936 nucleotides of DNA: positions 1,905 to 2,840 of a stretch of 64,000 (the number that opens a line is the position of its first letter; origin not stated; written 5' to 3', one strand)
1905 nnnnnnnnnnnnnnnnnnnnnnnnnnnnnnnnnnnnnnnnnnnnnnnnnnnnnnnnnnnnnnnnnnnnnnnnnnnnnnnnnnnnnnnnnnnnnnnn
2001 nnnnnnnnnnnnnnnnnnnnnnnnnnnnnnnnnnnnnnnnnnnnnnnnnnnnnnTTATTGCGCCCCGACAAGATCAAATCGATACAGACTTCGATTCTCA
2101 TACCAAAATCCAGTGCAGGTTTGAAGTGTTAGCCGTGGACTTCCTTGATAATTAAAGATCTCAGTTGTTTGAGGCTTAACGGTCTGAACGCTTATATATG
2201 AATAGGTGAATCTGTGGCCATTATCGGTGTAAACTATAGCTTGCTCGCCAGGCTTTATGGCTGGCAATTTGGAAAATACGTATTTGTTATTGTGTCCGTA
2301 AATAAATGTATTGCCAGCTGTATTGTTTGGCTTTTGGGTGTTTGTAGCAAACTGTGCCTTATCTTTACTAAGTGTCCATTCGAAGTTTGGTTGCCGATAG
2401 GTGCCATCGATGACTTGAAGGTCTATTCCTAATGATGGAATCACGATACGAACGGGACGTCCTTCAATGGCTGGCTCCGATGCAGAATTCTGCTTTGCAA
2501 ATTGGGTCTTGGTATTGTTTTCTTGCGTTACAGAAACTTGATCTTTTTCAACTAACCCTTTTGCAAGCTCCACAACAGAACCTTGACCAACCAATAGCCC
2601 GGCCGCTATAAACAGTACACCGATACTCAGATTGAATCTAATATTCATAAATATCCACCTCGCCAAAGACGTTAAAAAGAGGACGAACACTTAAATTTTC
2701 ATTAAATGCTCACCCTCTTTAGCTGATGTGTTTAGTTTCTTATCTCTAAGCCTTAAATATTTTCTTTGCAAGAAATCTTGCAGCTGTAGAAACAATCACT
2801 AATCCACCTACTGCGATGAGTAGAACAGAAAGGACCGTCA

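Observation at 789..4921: Translationally coupled sortase + processive GT2 synthase, opposite a CBM-bearing deacetylase: a sortase-linked exopolysaccharide module?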

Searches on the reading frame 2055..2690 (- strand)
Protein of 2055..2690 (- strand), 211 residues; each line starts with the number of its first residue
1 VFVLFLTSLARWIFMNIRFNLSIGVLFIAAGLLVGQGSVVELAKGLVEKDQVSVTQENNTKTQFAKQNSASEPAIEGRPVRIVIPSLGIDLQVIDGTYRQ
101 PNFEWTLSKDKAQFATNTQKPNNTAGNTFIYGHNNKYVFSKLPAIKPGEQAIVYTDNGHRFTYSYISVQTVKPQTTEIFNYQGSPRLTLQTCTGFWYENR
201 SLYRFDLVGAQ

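Call 4: search_protein_families(library=pfam, proteins=[window:2055-2690:-], max_evalue=0.01)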
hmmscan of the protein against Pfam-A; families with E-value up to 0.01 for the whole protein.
window:2055-2690:- (211 aa): 1 family
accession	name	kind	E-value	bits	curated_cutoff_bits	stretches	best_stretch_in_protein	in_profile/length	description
PF04203.18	Sortase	-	1.9e-20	73.3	26.6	1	82-200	1-117/125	Sortase domain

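Call 5: search_protein_families(library=ncbifam, proteins=[window:2055-2690:-], max_evalue=0.01)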
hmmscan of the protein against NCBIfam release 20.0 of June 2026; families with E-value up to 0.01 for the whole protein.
window:2055-2690:- (211 aa): 6 families
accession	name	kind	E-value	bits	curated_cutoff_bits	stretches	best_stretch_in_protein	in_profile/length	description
NF058671.1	sortase_SrtD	exception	4.7e-12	46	140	1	23-201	8-177/187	class D sortase, LPxTATN-specific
TIGR01076.1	sortase_fam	subfamily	3.8e-10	39.7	39.35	1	82-200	3-119/136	sortase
NF033746.1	class_D_sortase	subfamily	3.5e-09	36.6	165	1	81-205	12-127/135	class D sortase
NF033748.1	class_F_sortase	subfamily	1.1e-08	34.8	166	1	71-208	3-149/155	class F sortase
NF033747.1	class_E_sortase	subfamily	1.3e-06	28.4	160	1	50-196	31-193/211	class E sortase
TIGR03784.1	marine_sortase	equivalog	1.5e-06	28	158.25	1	117-195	83-159/174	class GN sortase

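Call 8: find_homologous_proteins(query=window:2055-2690:-)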
Query window:2055-2690:- (211 aa): 152 proteins with E <= 0.001 among 343 candidates; the best 120 are listed.
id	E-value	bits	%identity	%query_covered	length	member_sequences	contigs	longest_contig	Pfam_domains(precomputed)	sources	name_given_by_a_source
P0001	3.7e-127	440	100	93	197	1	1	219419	PF04203.19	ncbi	-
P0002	2.2e-108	379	86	93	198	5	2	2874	PF04203.19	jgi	jgi:LPXTG-site transpeptidase (sortase) family protein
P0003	2.0e-54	202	57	69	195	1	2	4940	PF04203.19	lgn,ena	-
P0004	6.0e-53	198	47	93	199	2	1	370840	PF04203.19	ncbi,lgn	-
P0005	3.1e-52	195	51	97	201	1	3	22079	PF04203.19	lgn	-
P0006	6.2e-52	194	50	92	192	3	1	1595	PF04203.19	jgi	-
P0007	1.2e-51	193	49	92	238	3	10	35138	PF04203.19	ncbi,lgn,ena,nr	ncbi:hypothetical protein A3D14_03480 [Candidatus Saccharibacteria bacterium RIFCSPHIGHO2_02_FULL_47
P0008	3.8e-51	192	49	91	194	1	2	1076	PF04203.19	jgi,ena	-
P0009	1.1e-50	190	51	91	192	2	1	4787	PF04203.19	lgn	-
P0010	1.3e-50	190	58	66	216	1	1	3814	PF04203.19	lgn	-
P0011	1.9e-49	186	52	91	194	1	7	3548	PF04203.19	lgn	-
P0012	2.2e-48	183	46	91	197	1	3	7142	PF04203.19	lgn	-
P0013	3.0e-48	182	50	93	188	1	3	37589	PF04203.19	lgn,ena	-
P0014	5.3e-48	181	50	89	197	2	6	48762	PF04203.19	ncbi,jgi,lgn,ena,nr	ncbi:sortase [Candidatus Saccharibacteria bacterium]|nr:sortase [Candidatus Saccharibacteria bacteri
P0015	6.2e-48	181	53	71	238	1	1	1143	PF04203.19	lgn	-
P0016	7.1e-48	181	60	65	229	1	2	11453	PF04203.19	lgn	-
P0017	1.4e-47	180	49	93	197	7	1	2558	PF04203.19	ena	-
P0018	1.7e-47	180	48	92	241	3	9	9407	PF04203.19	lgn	-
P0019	4.2e-47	179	47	91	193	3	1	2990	PF04203.19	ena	-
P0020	4.4e-47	178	46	92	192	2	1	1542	PF04203.19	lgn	-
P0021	9.0e-47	177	48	88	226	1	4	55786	PF04203.19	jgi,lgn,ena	-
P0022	1.3e-46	177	46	89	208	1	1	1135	PF04203.19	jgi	jgi:LPXTG-site transpeptidase (sortase) family protein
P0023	1.8e-46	176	55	70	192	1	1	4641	PF04203.19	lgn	-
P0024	2.2e-46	176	54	70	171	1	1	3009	PF04203.19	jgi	jgi:LPXTG-site transpeptidase (sortase) family protein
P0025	5.7e-46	175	45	91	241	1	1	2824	PF04203.19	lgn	-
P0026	6.6e-46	175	54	70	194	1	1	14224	PF04203.19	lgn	-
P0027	8.4e-46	174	48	93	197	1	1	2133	PF04203.19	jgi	jgi:LPXTG-site transpeptidase (sortase) family protein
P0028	1.3e-45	174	46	93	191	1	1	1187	PF04203.19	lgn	-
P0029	1.9e-45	173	55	70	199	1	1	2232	PF04203.19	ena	-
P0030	2.4e-45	173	58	64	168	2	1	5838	PF04203.19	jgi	jgi:LPXTG-site transpeptidase (sortase) family protein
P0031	2.5e-45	173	46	92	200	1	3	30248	PF04203.19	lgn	-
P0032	3.6e-45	172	45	91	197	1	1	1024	PF04203.19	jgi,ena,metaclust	metaclust:\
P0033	5.1e-45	172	45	91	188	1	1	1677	PF04203.19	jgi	-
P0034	5.7e-45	172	42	91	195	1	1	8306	PF04203.19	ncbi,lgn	-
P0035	6.0e-45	171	46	93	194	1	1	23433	PF04203.19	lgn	-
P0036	7.6e-45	171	46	92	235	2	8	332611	PF04203.19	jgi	jgi:LPXTG-site transpeptidase (sortase) family protein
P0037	2.8e-44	169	56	65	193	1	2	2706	PF04203.19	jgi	jgi:LPXTG-site transpeptidase (sortase) family protein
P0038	3.1e-44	169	52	69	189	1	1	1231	PF04203.19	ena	-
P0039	3.4e-44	169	57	64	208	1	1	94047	PF04203.19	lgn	-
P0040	3.5e-44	169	45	89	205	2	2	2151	PF04203.19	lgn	-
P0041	5.3e-44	168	48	91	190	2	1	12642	PF04203.19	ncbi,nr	ncbi:MAG TPA: sortase [Candidatus Saccharimonadales bacterium]|nr:sortase [Candidatus Saccharimonada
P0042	8.8e-44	168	46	85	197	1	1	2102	PF04203.19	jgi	jgi:LPXTG-site transpeptidase (sortase) family protein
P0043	1.2e-43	167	53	68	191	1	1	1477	PF04203.19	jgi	jgi:sortase (surface protein transpeptidase)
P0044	1.3e-43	167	45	93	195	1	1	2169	PF04203.19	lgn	-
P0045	1.3e-43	167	44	93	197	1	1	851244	PF04203.19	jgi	jgi:LPXTG-site transpeptidase (sortase) family protein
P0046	1.7e-43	167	45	94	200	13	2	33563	PF04203.19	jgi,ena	jgi:LPXTG-site transpeptidase (sortase) family protein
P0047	1.7e-43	167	57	65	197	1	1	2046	PF04203.19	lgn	-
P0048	4.4e-43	165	57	64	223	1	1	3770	PF04203.19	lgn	-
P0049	5.9e-43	165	44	93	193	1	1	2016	PF04203.19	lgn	-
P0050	6.7e-43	165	56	65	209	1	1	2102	PF04203.19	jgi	-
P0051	7.6e-43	165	44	92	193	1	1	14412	PF04203.19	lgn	-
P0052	9.3e-43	164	44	92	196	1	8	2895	PF04203.19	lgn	-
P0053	1.2e-42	164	44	92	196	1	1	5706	PF04203.19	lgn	-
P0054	1.2e-42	164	44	91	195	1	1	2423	PF04203.19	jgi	jgi:LPXTG-site transpeptidase (sortase) family protein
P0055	1.6e-42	164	44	93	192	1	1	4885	PF04203.19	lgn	-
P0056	2.2e-42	163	46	92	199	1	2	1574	PF04203.19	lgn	-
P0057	2.4e-42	163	55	65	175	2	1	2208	PF04203.19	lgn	-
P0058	3.0e-42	163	54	65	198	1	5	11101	PF04203.19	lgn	-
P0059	4.5e-42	162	55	65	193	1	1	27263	PF04203.19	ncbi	-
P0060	5.5e-42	162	55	65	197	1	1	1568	PF04203.19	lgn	-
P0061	6.2e-42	162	52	68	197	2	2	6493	PF04203.19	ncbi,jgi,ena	-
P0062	1.6e-41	160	55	64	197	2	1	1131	PF04203.19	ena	-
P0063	3.7e-41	159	41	90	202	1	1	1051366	PF04203.19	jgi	jgi:LPXTG-site transpeptidase (sortase) family protein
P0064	3.8e-41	159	52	65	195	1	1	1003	PF04203.19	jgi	jgi:LPXTG-site transpeptidase (sortase) family protein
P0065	4.8e-41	159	53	69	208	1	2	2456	PF04203.19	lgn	-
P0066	6.1e-41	158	45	75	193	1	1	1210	PF04203.19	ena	-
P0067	1.3e-40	157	44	93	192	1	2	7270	PF04203.19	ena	-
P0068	2.9e-40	156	43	89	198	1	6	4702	PF04203.19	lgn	-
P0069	4.2e-40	156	43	88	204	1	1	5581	PF04203.19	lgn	-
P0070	1.1e-39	154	45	90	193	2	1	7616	PF04203.19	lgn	-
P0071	1.1e-39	154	42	92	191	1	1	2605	PF04203.19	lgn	-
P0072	1.3e-39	154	43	91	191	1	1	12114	PF04203.19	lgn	-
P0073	1.5e-39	154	41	92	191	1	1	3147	PF04203.19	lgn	-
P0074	2.0e-39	153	41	92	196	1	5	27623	PF04203.19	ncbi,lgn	-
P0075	2.8e-39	153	43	92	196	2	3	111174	PF04203.19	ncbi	-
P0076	3.2e-39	153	52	65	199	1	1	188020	PF04203.19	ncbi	ncbi:MAG: hypothetical protein NVS1B7_6020 [Candidatus Saccharimonadales bacterium]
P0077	5.3e-39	152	52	63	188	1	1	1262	PF04203.19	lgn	-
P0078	5.6e-39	152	51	66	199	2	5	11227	PF04203.19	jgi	jgi:LPXTG-site transpeptidase (sortase) family protein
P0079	9.1e-39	151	41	91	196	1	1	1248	PF04203.19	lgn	-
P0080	1.2e-38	151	51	66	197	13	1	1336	PF04203.19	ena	-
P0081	1.7e-38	150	51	67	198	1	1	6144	PF04203.19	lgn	-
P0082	3.3e-38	149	51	65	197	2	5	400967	PF04203.19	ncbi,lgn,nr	ncbi:sortase [Candidatus Saccharibacteria bacterium]|nr:sortase [Candidatus Saccharibacteria bacteri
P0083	3.4e-38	149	43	90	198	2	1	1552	PF04203.19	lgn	-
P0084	4.0e-38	149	53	61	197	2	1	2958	PF04203.19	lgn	-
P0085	5.8e-38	149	51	65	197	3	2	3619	PF04203.19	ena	-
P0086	6.3e-38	149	41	92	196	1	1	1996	PF04203.19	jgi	jgi:LPXTG-site transpeptidase (sortase) family protein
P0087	1.1e-37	148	42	86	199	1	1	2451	PF04203.19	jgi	jgi:LPXTG-site transpeptidase (sortase) family protein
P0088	1.2e-37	148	47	73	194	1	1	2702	PF04203.19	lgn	-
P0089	1.2e-37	148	42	89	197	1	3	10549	PF04203.19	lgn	-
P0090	1.3e-37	148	49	64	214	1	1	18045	PF04203.19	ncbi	-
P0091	1.5e-37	147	51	64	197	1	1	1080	PF04203.19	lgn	-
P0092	1.9e-37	147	43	75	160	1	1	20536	PF04203.19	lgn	-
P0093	2.7e-37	146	50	66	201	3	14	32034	PF04203.19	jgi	jgi:LPXTG-site transpeptidase (sortase) family protein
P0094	3.8e-37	146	51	64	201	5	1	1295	PF04203.19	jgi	jgi:LPXTG-site transpeptidase (sortase) family protein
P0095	5.5e-37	145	56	63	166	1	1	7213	PF04203.19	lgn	-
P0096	6.7e-37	145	41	92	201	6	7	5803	PF04203.19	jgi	jgi:LPXTG-site transpeptidase (sortase) family protein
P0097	7.5e-37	145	52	64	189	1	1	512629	PF04203.19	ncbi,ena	-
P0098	1.1e-36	144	50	65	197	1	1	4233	PF04203.19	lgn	-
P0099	1.3e-36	144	41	88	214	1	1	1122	PF04203.19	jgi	jgi:LPXTG-site transpeptidase (sortase) family protein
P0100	1.7e-36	144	42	88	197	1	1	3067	PF04203.19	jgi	jgi:LPXTG-site transpeptidase (sortase) family protein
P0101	2.3e-36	143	52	62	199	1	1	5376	PF04203.19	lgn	-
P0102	2.4e-36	143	50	65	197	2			PF04203.19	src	-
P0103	3.0e-36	143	50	65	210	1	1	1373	PF04203.19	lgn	-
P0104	3.6e-36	143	47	69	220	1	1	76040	PF04203.19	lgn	-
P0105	4.3e-36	143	46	69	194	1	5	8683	PF04203.19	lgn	-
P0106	4.5e-36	143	54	60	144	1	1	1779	PF04203.19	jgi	jgi:LPXTG-site transpeptidase (sortase) family protein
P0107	4.7e-36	142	40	91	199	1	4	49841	PF04203.19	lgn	-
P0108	5.3e-36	142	49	66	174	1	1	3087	PF04203.19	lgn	-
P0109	7.1e-36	142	51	64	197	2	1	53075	PF04203.19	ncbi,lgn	-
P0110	7.1e-36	142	51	64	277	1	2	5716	PF04203.19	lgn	-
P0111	7.5e-36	142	51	67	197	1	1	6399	PF04203.19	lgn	-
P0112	1.3e-35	141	39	91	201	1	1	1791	PF04203.19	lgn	-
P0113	1.4e-35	141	49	63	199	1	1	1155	PF04203.19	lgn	-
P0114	2.0e-35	140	50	67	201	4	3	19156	PF04203.19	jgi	jgi:LPXTG-site transpeptidase (sortase) family protein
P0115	2.5e-35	140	49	63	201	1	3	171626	PF04203.19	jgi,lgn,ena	-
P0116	2.8e-35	140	51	62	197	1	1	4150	PF04203.19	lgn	-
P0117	3.3e-35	140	51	64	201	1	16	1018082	PF04203.19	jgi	jgi:LPXTG-site transpeptidase (sortase) family protein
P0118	7.4e-35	139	51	65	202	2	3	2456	PF04203.19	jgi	jgi:LPXTG-site transpeptidase (sortase) family protein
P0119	9.1e-35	138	42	91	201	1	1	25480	PF04203.19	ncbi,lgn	-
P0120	9.2e-35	138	50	62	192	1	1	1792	PF04203.19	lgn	-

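Call 9: find_encoding_contigs(protein=P0004, flank=5000, max_places=3)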
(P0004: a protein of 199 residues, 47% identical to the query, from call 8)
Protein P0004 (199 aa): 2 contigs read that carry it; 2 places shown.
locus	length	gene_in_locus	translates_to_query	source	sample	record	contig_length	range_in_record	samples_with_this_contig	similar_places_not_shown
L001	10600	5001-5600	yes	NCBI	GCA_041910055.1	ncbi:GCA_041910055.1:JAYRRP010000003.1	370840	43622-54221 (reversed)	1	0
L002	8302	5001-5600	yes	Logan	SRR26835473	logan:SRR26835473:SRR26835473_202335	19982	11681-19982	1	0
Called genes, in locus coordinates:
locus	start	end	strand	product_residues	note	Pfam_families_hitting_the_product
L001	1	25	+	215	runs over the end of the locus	-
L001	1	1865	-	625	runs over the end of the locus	PF00122:E1-E2_ATPase, PF00702:Hydrolase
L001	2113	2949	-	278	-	-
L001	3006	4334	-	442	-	-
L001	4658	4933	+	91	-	-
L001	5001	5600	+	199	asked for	PF04203:Sortase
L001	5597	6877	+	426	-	PF13506:Glyco_transf_21, PF13641:Glyco_tranf_2_3, PF00535:Glycos_transf_2, PF01644:Chitin_synth_1 (faint), PF13632:Glyco_trans_2_3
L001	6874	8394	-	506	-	PF01381:HTH_3, PF12844:HTH_19 (weak), PF13560:HTH_31, PF00275:EPSP_synthase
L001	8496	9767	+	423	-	PF00464:SHMT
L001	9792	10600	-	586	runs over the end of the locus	PF01522:Polysacc_deac_1, PF02018:CBM_4_9 (weak)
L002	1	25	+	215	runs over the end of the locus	-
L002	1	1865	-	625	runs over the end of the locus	PF00122:E1-E2_ATPase, PF00702:Hydrolase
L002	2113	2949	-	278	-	-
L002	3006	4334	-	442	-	-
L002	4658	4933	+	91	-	-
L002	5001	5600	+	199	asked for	PF04203:Sortase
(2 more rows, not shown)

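Call 10: find_encoding_contigs(protein=P0045, flank=5000, max_places=3)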
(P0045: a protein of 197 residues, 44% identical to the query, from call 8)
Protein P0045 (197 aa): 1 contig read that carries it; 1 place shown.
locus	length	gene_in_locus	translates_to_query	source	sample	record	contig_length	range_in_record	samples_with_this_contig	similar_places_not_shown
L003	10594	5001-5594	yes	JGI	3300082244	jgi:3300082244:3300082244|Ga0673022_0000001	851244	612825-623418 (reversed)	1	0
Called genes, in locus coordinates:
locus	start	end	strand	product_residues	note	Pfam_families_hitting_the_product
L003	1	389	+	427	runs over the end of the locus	PF13506:Glyco_transf_21, PF13641:Glyco_tranf_2_3, PF00535:Glycos_transf_2, PF13632:Glyco_trans_2_3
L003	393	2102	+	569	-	PF01522:Polysacc_deac_1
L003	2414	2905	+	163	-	-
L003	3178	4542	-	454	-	PF13506:Glyco_transf_21 (faint), PF13641:Glyco_tranf_2_3, PF00535:Glycos_transf_2, PF01644:Chitin_synth_1 (faint), PF13632:Glyco_trans_2_3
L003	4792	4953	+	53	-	-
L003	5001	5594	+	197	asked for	PF04203:Sortase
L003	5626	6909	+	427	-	PF13506:Glyco_transf_21, PF13641:Glyco_tranf_2_3, PF00535:Glycos_transf_2, PF03142:Chitin_synth_2 (faint), PF13632:Glyco_trans_2_3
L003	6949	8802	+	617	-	PF00331:Glyco_hydro_10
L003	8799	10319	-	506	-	PF01381:HTH_3, PF08279:HTH_11 (faint), PF13443:HTH_26 (weak), PF13560:HTH_31, PF13744:HTH_37 (faint), PF00275:EPSP_synthase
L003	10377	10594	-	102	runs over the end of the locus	-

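Call 11: find_encoding_contigs(protein=P0082, flank=5000, max_places=3)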
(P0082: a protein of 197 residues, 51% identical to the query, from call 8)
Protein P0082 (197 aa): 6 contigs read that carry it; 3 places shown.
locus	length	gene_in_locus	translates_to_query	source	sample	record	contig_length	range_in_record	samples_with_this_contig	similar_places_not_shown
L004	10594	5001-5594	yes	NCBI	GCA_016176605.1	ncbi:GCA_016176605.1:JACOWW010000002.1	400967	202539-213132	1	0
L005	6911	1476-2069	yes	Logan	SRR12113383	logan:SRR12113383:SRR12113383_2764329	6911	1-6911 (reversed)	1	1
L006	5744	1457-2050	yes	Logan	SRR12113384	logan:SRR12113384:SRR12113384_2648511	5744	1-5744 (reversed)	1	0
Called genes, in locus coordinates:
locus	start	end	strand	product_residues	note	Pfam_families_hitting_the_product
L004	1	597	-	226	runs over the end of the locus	PF00072:Response_reg, PF00486:Trans_reg_C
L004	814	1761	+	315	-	PF14378:PAP2_3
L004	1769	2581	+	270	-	PF02557:VanY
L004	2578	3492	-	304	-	PF03446:NAD_binding_2, PF03807:F420_oxidored (weak), PF00393:6PGD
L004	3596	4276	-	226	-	PF01182:Glucosamine_iso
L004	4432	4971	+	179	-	-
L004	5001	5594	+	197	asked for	PF04203:Sortase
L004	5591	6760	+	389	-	PF00535:Glycos_transf_2, PF13641:Glyco_tranf_2_3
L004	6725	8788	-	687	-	-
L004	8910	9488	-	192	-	-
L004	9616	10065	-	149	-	-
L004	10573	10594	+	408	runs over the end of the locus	PF07690:MFS_1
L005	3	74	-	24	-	?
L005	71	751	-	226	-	PF01182:Glucosamine_iso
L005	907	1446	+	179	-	-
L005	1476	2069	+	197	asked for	PF04203:Sortase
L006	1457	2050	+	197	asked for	PF04203:Sortase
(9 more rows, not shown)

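Call 17: find_related_loci(query=A1, collection=genome_contigs, flank=6000)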
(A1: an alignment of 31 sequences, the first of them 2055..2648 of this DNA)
Query A1 (197 aa) in genome_contigs; peptide patterns used: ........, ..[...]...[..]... (x = any residue, [..] = any of these).
186 stretches matched a pattern; 154 encode a relative of the query (tblastn E <= 1e-3); the best 80 are kept; 80 distinct loci.
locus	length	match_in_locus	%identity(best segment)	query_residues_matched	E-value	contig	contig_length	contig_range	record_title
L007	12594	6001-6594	86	1-197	1e-114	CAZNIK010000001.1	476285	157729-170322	MAG TPA_asm: uncultured Candidatus Saccharibacteria bacterium isolate binchicken_co245_158 genome assembly, contig: NODE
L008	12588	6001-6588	47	1-197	6e-59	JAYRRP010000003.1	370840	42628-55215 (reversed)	MAG: Candidatus Saccharimonadales bacterium isolate XM1_ASGE3bin.32 k141_308254, whole genome shotgun sequence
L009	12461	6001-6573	49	1-194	2e-56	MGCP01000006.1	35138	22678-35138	MAG: Candidatus Saccharibacteria bacterium RIFCSPHIGHO2_02_FULL_47_12 rifcsphigho2_02_scaffold_1458, whole genome shotgu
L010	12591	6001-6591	44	1-197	3e-54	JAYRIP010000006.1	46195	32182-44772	MAG: Candidatus Saccharimonadales bacterium isolate SZ_szas25bin.56 k141_828424, whole genome shotgun sequence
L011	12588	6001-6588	47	1-196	1e-52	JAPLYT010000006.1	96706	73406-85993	MAG: Candidatus Saccharibacteria bacterium isolate LacPavin_0818_WC45_MAG_44_10 LacPavin_0818_WC45_scaffold_105354, whol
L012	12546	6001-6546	50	7-194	4e-52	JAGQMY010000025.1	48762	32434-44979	MAG: Candidatus Saccharibacteria bacterium isolate HKST-UBA54 2015-01-06_1_(paired)_contig_54143, whole genome shotgun s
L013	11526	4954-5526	44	1-196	7e-51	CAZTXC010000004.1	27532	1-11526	MAG TPA_asm: uncultured Candidatus Saccharibacteria bacterium isolate SRP342105_co1_323 genome assembly, contig: NODE_22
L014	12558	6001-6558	48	3-193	5e-50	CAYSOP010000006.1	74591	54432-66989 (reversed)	MAG TPA_asm: uncultured Candidatus Saccharibacteria bacterium isolate SRP200132_co1_551 genome assembly, contig: NODE_44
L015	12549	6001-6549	48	11-194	7e-50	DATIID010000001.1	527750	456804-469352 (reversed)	MAG TPA_asm: Candidatus Saccharimonadales bacterium isolate SMAG_U15655 k141_160847, whole genome shotgun sequence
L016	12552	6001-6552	45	3-193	7e-50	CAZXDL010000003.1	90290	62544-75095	MAG TPA_asm: uncultured Candidatus Saccharibacteria bacterium isolate SRP133034_co1_19 genome assembly, contig: NODE_106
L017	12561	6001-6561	45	3-196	5e-49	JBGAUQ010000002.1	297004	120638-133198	MAG: Candidatus Saccharimonadales bacterium isolate MAG_AAO_AS.77 AAOAS-77_NODE_2_length_297004_cov_11.501325, whole gen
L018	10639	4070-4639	44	1-194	7e-49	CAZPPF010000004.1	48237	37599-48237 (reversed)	MAG TPA_asm: uncultured Candidatus Saccharibacteria bacterium isolate SRP200132_co1_506 genome assembly, contig: NODE_11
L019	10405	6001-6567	43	7-197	7e-49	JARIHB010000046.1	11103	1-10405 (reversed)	MAG: Candidatus Saccharibacteria bacterium isolate CullarsAll.DT.04 k141_1008077, whole genome shotgun sequence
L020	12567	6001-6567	44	1-193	7e-49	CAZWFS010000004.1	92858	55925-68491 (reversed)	MAG TPA_asm: uncultured Candidatus Saccharibacteria bacterium isolate binchicken_co174_48 genome assembly, contig: NODE_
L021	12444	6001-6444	55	51-194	2e-48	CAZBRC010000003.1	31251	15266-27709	MAG TPA_asm: uncultured Candidatus Saccharibacteria bacterium isolate SRP292972_co3_132 genome assembly, contig: NODE_91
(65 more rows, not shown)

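Call 38: search_solved_structures(query=window:2055-2648:-, max_evalue=0.01)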
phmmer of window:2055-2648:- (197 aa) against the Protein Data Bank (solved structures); distinct sequences matched with E-value up to 0.01: 14.
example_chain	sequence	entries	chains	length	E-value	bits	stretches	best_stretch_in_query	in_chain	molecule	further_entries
8t28_A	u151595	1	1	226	2.5e-06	30.6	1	59-182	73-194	Class C sortase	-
2kw8_A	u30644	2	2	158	2.6e-06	30.5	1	67-195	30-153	LPXTG-site transpeptidase family protein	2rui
7cg9_A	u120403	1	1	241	4.6e-06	29.7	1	62-186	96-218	Class C sortase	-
8gmx_A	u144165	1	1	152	1.5e-05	28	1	67-186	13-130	Class C sortase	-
4tqx_A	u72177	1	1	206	5.7e-05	26.2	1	51-183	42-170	Sortase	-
24rr_A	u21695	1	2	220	0.0002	24.4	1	69-186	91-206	Ebp pilus assembly class C sortase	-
3rcc_A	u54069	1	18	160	0.00021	24.3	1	68-180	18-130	Sortase SrtA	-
7s56_A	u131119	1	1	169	0.0003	23.8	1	68-181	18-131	Class A sortase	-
7s54_A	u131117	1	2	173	0.00049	23.1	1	68-181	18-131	Class A sortase, sortase A chimera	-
2mlm_A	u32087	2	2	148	0.0012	21.8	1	109-181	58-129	Sortase family protein | Sortase A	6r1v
2xwg_A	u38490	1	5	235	0.005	19.8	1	61-185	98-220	SORTASE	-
4g1h_A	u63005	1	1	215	0.0054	19.7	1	67-186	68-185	Sortase family protein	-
7t8y_A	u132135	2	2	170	0.0086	19.1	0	67-189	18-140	Sortase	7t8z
2ln7_A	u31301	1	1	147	0.0096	18.9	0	91-185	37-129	LPXTG-site transpeptidase family protein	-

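Call 69: predict_structure(alignment_id=A1)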
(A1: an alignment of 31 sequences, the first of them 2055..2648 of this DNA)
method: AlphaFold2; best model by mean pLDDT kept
length: 197 residues; sequences in the alignment: 31
mean_pLDDT: 86.7   pTM: 0.71
mean pLDDT of the five models: 86.7, 86.5, 86.4, 85.9, 85.3
residues with pLDDT >= 90: 127; 70-90: 32; 50-70: 24; < 50: 14
segments of 3 or more residues with pLDDT < 50: 39-42, 45-54
pLDDT, mean of each block of 10 residues (from residue 1): 88 90 66 55 49 65 98 98 89 94 97 96 96 98 98 93 92 91 84 97
secondary structure, 60 per line:
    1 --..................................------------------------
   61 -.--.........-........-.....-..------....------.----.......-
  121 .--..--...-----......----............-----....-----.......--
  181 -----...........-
elements in order: H3-36 E65-70 E75-82 E98-101 E113-119 E136-141 E146-157 H163-166 E172-178 E186-196
